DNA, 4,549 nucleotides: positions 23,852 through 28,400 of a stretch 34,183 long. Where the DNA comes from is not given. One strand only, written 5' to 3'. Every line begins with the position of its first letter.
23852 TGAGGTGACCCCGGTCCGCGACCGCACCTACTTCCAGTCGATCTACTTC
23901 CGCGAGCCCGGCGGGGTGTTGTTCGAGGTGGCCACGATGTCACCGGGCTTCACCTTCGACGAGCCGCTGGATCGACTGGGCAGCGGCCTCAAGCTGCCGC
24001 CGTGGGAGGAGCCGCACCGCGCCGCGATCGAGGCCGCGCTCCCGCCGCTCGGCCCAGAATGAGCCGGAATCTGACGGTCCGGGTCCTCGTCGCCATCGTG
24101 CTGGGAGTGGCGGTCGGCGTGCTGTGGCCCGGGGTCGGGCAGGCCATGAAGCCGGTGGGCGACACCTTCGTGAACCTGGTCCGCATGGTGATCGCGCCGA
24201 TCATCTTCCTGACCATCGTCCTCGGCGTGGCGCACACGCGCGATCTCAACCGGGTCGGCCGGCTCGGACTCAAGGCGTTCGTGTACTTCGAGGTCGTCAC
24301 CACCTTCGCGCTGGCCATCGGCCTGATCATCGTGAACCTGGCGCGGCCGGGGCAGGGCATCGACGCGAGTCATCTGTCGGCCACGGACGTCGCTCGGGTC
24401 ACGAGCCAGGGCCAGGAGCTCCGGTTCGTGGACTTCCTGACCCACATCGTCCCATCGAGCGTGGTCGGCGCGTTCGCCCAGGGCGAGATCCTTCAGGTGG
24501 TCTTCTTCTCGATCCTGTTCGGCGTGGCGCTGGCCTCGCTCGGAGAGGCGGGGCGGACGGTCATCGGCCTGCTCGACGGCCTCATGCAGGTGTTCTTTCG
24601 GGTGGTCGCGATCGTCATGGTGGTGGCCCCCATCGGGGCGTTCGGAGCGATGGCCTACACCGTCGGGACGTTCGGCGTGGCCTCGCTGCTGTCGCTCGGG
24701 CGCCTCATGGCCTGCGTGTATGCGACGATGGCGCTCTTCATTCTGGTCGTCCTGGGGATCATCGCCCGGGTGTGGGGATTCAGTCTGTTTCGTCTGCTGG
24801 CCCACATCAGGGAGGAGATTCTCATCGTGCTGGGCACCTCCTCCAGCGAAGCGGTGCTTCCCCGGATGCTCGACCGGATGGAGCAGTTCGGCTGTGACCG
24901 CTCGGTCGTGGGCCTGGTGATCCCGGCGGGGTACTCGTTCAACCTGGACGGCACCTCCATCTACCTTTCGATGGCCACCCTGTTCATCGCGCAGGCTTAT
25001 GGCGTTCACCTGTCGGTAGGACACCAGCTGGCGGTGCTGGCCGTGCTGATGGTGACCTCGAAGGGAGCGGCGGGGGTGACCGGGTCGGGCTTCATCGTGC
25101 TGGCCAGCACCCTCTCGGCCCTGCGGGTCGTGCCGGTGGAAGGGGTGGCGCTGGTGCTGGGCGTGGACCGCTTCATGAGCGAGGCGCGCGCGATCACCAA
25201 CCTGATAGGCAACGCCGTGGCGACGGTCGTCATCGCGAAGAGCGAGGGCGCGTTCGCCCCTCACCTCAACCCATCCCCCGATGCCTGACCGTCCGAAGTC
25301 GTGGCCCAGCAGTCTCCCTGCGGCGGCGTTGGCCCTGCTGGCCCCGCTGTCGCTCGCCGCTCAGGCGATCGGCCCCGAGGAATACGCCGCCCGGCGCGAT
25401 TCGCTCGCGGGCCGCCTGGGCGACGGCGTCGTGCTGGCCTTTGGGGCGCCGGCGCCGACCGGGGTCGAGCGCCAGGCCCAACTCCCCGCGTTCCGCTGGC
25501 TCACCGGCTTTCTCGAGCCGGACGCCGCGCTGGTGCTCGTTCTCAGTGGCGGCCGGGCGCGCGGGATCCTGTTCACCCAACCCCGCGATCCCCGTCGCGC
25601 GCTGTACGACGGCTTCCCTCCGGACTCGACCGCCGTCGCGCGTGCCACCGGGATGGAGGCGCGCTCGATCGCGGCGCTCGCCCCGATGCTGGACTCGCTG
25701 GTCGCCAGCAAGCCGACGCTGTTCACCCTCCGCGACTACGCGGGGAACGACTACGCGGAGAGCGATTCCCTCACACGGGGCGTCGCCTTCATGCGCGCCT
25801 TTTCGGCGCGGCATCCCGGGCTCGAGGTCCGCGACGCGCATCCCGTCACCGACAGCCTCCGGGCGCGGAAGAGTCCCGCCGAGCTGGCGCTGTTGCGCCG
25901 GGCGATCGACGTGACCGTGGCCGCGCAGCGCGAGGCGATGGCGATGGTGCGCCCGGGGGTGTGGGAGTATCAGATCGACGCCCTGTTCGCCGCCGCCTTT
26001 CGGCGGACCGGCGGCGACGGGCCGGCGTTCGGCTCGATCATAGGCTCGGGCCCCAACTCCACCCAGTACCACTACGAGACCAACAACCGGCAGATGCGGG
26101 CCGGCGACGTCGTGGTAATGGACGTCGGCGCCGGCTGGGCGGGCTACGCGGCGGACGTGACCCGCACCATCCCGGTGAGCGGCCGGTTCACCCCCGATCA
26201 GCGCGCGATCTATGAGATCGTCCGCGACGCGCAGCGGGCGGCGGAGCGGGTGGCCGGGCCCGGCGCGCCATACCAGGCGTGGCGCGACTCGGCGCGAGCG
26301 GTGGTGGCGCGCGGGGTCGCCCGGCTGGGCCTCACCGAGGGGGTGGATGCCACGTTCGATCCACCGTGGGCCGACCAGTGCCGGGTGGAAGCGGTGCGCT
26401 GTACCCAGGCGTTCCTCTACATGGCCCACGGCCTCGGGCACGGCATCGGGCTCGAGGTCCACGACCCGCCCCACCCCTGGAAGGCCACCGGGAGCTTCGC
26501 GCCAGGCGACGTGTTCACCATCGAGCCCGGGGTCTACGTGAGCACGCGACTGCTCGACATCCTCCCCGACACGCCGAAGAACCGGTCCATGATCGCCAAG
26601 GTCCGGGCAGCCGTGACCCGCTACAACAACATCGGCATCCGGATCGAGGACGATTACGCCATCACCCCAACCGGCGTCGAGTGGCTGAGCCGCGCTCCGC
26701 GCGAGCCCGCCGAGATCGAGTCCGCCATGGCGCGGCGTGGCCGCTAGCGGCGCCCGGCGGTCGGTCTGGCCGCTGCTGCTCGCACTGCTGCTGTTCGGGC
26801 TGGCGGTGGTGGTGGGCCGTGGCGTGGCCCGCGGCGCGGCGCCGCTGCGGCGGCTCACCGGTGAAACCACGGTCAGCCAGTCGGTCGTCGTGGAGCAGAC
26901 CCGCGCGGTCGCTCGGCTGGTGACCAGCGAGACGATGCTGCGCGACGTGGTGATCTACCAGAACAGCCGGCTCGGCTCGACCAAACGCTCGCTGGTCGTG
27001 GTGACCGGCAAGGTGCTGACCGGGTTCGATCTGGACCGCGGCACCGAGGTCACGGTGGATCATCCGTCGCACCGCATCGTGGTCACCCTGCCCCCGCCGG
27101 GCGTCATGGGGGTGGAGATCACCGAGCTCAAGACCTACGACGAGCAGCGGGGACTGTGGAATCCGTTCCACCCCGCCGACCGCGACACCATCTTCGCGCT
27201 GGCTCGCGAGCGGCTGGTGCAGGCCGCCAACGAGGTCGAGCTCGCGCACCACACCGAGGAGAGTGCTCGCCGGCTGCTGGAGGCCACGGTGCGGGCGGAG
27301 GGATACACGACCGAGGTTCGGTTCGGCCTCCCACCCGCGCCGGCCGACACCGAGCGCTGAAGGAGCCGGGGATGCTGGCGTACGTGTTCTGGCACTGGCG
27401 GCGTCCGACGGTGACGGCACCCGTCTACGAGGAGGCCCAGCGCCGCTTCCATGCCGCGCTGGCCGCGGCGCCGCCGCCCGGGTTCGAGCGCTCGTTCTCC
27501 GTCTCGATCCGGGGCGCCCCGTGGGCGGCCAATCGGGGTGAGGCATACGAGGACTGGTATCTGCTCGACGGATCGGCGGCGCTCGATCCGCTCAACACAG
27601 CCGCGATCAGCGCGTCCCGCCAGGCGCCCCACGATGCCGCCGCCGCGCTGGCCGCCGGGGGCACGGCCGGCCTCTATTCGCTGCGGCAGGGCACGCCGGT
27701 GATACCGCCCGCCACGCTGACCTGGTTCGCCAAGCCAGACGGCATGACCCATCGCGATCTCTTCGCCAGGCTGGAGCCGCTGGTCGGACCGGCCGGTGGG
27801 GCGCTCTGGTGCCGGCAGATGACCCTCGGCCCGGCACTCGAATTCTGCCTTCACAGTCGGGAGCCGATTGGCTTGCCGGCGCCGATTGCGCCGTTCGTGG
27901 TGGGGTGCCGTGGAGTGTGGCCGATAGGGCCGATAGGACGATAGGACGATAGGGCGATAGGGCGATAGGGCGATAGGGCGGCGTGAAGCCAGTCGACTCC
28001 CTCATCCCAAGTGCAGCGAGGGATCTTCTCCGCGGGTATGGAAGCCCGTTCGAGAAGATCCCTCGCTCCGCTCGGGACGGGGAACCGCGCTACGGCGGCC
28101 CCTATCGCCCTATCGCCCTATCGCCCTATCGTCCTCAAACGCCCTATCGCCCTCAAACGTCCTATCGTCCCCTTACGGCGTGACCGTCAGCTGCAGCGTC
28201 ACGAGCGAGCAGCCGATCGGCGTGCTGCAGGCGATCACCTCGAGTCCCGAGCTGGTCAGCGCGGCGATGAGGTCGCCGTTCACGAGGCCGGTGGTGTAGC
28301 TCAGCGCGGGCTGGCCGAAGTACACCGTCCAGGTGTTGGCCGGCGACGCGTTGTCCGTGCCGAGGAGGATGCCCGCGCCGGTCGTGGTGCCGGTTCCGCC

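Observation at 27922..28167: Roughly 250-bp palindromic module made of inverted octamer arrays around a perfect 16-bp hairpin, between two convergent genes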

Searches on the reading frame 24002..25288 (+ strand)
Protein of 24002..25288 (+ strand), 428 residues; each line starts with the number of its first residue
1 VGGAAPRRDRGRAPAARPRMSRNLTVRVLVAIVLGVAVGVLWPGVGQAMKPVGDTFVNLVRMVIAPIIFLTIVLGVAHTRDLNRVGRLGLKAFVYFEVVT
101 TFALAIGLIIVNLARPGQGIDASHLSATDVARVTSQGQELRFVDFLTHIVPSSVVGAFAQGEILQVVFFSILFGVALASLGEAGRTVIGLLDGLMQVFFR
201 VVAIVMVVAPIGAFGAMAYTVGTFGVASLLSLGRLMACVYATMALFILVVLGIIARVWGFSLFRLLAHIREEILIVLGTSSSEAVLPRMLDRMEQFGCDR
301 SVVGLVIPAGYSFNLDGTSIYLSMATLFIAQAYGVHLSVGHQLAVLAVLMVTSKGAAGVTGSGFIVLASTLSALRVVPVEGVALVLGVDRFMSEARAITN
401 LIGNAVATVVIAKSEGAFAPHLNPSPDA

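Call 7: search_protein_families(library=pfam, proteins=[window:24002-25288:+], max_evalue=0.01)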
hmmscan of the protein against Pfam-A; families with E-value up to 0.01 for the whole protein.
window:24002-25288:+ (428 aa): 1 family
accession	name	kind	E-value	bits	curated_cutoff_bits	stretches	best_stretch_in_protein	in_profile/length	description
PF00375.23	SDF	-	5.8e-112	375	27.9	1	24-413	1-386/387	Sodium:dicarboxylate symporter family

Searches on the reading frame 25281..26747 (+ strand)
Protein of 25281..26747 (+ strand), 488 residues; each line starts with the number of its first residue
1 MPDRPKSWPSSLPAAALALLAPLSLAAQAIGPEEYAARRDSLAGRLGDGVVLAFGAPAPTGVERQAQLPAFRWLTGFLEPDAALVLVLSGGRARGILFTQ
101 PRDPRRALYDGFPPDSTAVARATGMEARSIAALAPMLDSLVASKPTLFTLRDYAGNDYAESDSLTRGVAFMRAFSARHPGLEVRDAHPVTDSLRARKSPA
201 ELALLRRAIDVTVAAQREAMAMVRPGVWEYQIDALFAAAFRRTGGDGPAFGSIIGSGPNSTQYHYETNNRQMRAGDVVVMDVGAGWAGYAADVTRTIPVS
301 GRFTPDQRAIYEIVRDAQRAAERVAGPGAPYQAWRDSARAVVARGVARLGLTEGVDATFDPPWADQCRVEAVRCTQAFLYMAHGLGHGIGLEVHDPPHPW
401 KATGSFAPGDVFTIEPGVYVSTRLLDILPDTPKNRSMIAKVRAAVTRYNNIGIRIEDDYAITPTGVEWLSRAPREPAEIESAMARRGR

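Call 7: search_protein_families(library=pfam, proteins=[window:25281-26747:+], max_evalue=0.01)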
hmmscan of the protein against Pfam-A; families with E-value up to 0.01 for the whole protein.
window:25281-26747:+ (488 aa): 2 families
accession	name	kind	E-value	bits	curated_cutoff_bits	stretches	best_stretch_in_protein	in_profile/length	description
PF00557.29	Peptidase_M24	-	6.9e-56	189.8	23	1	204-462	2-207/208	Metallopeptidase family M24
PF05195.22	AMP_N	-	1.3e-12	47.9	24.6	1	35-146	1-119/121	Aminopeptidase P, N-terminal domain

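Call 21: find_encoding_contigs(protein=window:25281-26747:+, flank=10000, max_places=6)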
Protein window:25281-26747:+ (488 aa): 1 contig read that carries it; 1 place shown.
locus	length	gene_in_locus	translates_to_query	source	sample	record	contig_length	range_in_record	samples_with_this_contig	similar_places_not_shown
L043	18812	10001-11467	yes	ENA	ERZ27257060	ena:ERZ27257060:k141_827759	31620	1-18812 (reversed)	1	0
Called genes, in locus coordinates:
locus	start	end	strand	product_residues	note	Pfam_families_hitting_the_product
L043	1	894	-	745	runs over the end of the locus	PF14742:GDE_N_bis, PF06202:GDE_C (faint), PF22422:MGH1-like_GH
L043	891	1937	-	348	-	PF13439:Glyco_transf_4, PF13579:Glyco_trans_4_4, PF00534:Glycos_transf_1, PF13692:Glyco_trans_1_4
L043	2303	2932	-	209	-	-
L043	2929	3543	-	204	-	PF04542:Sigma70_r2, PF08281:Sigma70_r4_2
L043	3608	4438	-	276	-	-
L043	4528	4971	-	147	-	PF07883:Cupin_2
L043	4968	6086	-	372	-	PF00016:RuBisCO_large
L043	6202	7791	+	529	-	PF00144:Beta-lactamase, PF11954:DUF3471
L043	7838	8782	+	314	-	PF00903:Glyoxalase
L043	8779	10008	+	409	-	PF00375:SDF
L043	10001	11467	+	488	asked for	PF05195:AMP_N, PF00557:Peptidase_M24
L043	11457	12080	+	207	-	PF14014:DUF4230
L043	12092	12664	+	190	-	-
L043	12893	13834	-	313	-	-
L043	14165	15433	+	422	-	PF07690:MFS_1, PF06779:MFS_4 (faint), PF07690:MFS_1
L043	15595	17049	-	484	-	-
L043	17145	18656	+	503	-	PF02074:Peptidase_M32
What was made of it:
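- On CRISPR array or iteron origin: No cas or rep gene is among the seven flanking ORFs (24002-32426) scanned against Pfam (call 7) or the Pfam hits on the 17 called genes of L043 (call 21).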

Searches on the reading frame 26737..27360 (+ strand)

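Call 7: search_protein_families(library=pfam, proteins=[window:26737-27360:+], max_evalue=0.01)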
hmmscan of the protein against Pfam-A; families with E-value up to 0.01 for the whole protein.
window:26737-27360:+ (207 aa): 1 family
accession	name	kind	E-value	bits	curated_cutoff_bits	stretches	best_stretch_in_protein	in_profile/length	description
PF14014.11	DUF4230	-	3.5e-22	79.5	27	1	53-194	1-146/148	Protein of unknown function (DUF4230)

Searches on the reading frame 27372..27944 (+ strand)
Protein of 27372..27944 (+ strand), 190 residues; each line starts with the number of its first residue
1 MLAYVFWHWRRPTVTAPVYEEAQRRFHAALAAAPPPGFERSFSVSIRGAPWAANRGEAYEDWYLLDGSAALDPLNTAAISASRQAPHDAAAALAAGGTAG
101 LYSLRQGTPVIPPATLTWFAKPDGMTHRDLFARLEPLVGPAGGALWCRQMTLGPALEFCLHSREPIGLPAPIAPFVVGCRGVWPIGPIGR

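Call 7: search_protein_families(library=pfam, proteins=[window:27372-27944:+], max_evalue=0.01)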
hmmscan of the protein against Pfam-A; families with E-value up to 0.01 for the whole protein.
window:27372-27944:+ (190 aa): 0 families

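Call 24: find_homologous_proteins(query=window:27372-27944:+, max_evalue=0.00001)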
Query window:27372-27944:+ (190 aa): 1738 proteins with E <= 0.00001 among 5941 candidates; the best 120 are listed.
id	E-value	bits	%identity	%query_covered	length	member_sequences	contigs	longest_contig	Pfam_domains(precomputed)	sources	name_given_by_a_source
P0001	1.8e-124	431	100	100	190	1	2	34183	-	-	-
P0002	3.3e-98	346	81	100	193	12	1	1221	-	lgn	-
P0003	4.6e-97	342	82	97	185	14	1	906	-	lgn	-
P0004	7.0e-97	341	81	98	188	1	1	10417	-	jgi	jgi:hypothetical protein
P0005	1.4e-96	340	80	97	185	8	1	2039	-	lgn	-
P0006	6.9e-96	338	81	97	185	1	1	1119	-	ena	-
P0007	1.1e-94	334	82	97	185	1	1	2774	-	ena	-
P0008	1.8e-93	330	78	97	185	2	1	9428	-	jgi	-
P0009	9.1e-93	328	78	97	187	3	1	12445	-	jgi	jgi:hypothetical protein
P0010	1.7e-92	327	80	97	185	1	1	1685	-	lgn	-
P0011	2.7e-92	326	80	97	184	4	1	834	-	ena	-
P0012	4.1e-92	326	78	97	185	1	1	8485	-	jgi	jgi:hypothetical protein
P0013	4.9e-92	325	80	97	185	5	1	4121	-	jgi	jgi:hypothetical protein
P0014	1.3e-91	324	77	97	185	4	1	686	-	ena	-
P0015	4.7e-91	322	79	97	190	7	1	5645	-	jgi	jgi:hypothetical protein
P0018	1.3e-87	311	76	97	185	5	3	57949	-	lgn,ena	-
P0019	4.2e-87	309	75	97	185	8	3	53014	-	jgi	jgi:hypothetical protein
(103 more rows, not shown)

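Call 25: find_encoding_contigs(protein=P0004, flank=3000, max_places=3)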
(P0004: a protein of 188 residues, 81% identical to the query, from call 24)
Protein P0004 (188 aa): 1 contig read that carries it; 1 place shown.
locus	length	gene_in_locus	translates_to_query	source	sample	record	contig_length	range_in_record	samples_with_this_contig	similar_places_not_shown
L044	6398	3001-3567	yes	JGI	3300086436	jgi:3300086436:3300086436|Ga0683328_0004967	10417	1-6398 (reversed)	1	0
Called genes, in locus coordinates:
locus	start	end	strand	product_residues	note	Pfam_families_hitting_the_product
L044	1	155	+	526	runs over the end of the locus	PF00144:Beta-lactamase, PF11954:DUF3471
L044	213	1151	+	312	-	PF00903:Glyoxalase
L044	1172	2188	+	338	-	PF00375:SDF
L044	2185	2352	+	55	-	PF00375:SDF (weak)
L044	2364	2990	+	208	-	PF14014:DUF4230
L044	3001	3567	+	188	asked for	-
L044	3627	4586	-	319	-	-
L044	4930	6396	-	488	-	?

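Call 26: find_encoding_contigs(protein=P0009, flank=3000, max_places=3)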
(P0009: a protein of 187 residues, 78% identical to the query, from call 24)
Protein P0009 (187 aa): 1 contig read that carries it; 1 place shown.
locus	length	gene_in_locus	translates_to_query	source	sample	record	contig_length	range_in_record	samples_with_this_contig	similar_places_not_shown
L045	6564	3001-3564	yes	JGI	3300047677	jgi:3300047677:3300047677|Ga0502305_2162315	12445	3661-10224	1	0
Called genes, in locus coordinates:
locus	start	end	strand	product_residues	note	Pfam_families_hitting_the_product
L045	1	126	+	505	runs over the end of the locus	PF00144:Beta-lactamase, PF11954:DUF3471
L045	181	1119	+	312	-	PF00903:Glyoxalase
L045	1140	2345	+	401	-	PF00375:SDF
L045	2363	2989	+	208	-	PF14014:DUF4230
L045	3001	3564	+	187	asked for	-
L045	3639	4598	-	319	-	-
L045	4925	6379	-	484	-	PF14403:CP_ATPgrasp_2 (faint)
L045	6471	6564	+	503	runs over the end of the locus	PF02074:Peptidase_M32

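Call 27: find_encoding_contigs(protein=P0018, flank=10000, max_places=3)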
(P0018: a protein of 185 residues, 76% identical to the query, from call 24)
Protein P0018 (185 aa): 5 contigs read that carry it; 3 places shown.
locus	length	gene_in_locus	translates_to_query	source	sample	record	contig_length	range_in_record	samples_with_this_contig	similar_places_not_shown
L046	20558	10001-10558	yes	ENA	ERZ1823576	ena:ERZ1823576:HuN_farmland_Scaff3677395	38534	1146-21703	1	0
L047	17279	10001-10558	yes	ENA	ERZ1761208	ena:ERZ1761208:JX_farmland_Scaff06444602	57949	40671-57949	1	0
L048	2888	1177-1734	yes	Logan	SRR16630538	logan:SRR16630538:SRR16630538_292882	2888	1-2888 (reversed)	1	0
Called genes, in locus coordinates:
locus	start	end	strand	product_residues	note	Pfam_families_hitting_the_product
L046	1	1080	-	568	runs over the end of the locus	PF00501:AMP-binding, PF13193:AMP-binding_C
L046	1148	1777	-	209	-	-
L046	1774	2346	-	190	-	PF04542:Sigma70_r2, PF08281:Sigma70_r4_2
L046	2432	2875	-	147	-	PF07883:Cupin_2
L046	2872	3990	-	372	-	PF00016:RuBisCO_large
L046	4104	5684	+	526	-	PF00144:Beta-lactamase, PF11954:DUF3471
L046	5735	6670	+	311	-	PF00903:Glyoxalase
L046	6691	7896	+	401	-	PF00375:SDF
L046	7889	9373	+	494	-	PF05195:AMP_N, PF00557:Peptidase_M24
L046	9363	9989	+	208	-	PF14014:DUF4230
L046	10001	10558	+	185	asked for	-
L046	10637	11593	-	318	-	-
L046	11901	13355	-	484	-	PF14403:CP_ATPgrasp_2 (faint)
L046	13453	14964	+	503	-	PF02074:Peptidase_M32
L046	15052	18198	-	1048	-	PF00873:ACR_tran, PF03176:MMPL, PF02355:SecD_SecF_C (faint)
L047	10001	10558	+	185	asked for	-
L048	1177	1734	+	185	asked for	-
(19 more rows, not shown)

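Call 28: find_encoding_contigs(protein=P0019, flank=10000, max_places=3)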
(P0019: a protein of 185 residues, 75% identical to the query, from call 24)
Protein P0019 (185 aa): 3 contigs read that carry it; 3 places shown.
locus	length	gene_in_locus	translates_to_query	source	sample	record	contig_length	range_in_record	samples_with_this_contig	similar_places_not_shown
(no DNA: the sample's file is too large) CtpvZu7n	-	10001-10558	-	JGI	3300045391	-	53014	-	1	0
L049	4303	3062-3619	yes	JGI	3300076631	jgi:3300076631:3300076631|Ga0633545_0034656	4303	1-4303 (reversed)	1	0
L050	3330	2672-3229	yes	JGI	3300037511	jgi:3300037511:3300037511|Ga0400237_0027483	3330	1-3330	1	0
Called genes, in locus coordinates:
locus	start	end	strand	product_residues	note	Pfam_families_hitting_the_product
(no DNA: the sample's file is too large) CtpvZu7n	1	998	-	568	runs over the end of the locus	PF00501:AMP-binding, PF13193:AMP-binding_C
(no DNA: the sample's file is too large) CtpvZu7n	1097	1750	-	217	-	-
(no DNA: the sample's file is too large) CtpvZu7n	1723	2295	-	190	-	PF04542:Sigma70_r2, PF08281:Sigma70_r4_2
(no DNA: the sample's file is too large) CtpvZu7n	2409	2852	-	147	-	PF07883:Cupin_2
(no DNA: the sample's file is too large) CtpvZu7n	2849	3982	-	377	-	PF00016:RuBisCO_large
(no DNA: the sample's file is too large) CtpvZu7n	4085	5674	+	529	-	PF00144:Beta-lactamase, PF11954:DUF3471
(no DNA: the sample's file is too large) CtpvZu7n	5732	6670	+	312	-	PF00903:Glyoxalase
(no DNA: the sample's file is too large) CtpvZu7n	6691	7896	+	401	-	PF00375:SDF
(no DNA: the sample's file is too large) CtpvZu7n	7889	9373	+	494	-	PF05195:AMP_N, PF00557:Peptidase_M24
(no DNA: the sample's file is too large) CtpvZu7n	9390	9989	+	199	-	PF14014:DUF4230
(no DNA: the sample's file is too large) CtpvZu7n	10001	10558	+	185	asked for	-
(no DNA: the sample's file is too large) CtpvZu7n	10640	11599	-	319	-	-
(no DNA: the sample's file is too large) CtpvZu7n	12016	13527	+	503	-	PF02074:Peptidase_M32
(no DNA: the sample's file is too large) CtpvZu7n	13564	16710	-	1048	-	PF00873:ACR_tran, PF03176:MMPL, PF02355:SecD_SecF_C (weak), PF03176:MMPL (weak)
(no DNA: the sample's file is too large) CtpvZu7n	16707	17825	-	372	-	PF25919:BSH_CusB (faint), PF25917:BSH_RND, PF25876:HH_MFP_RND, PF25944:Beta-barrel_RND, PF25967:RND-MFP_C, PF25989:YknX_C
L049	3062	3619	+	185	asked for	-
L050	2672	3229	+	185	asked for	-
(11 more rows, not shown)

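Call 37: find_encoding_contigs(protein=P0002, flank=3000, max_places=6)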
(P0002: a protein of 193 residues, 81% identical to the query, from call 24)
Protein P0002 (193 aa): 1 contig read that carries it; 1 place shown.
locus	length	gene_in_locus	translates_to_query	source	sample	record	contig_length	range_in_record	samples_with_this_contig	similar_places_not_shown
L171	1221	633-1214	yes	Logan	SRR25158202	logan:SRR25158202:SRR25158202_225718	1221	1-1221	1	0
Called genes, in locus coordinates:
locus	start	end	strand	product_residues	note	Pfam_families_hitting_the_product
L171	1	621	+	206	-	?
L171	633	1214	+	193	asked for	-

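Call 38: find_encoding_contigs(protein=P0007, flank=3000, max_places=4)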
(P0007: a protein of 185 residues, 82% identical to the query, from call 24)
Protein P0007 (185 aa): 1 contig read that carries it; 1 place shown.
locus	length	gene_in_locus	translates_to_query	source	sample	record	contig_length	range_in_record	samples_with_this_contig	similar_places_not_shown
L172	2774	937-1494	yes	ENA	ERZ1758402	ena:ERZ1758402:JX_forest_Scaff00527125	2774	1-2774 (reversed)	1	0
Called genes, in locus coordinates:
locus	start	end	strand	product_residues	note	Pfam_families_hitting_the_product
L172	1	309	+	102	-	?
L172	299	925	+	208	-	PF14014:DUF4230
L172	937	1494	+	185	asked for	-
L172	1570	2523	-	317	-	-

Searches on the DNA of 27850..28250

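Call 20: search_rna_families(source=window, start=27850, end=28250, threshold=evalue, max_evalue=10)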
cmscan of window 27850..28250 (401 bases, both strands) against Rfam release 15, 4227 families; matches with E-value up to 10: 9.
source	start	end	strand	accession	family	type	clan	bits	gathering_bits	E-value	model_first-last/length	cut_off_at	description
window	27942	28137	-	RF04119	MIR1858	Gene; miRNA;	-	53.1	137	1.8e-08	1-197/197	no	MIR1858 microRNA precursor family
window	27941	28136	+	RF04119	MIR1858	Gene; miRNA;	-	48.9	137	1.6e-07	1-197/197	no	MIR1858 microRNA precursor family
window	27998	28084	+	RF00848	mir-61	Gene; miRNA;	-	30.5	77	0.00056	1-85/85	no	mir-61 microRNA precursor family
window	27943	28135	+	RF02571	Mcr7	Gene; sRNA;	-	22.8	380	0.0011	33-201/351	no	mcr7 sRNA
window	28011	28073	+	RF01798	g2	Gene;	-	20.4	70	0.39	1-67/67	no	G2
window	28008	28071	-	RF01798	g2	Gene;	-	19.9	70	0.53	1-67/67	no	G2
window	28011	28071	-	RF03292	mir-1301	Gene; miRNA;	-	19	63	0.88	1-80/80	no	mir-1301 microRNA precursor family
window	28006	28105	+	RF02144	rsmX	Gene;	CL00106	15.1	56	1.6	1-114/114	no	rsmX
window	28146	28232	-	RF03034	nrdJ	Gene; sRNA;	-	13.4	40.3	8.6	1-80/80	no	nrdJ RNA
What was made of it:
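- No Rfam family matches beyond generic long-hairpin models (call 20).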
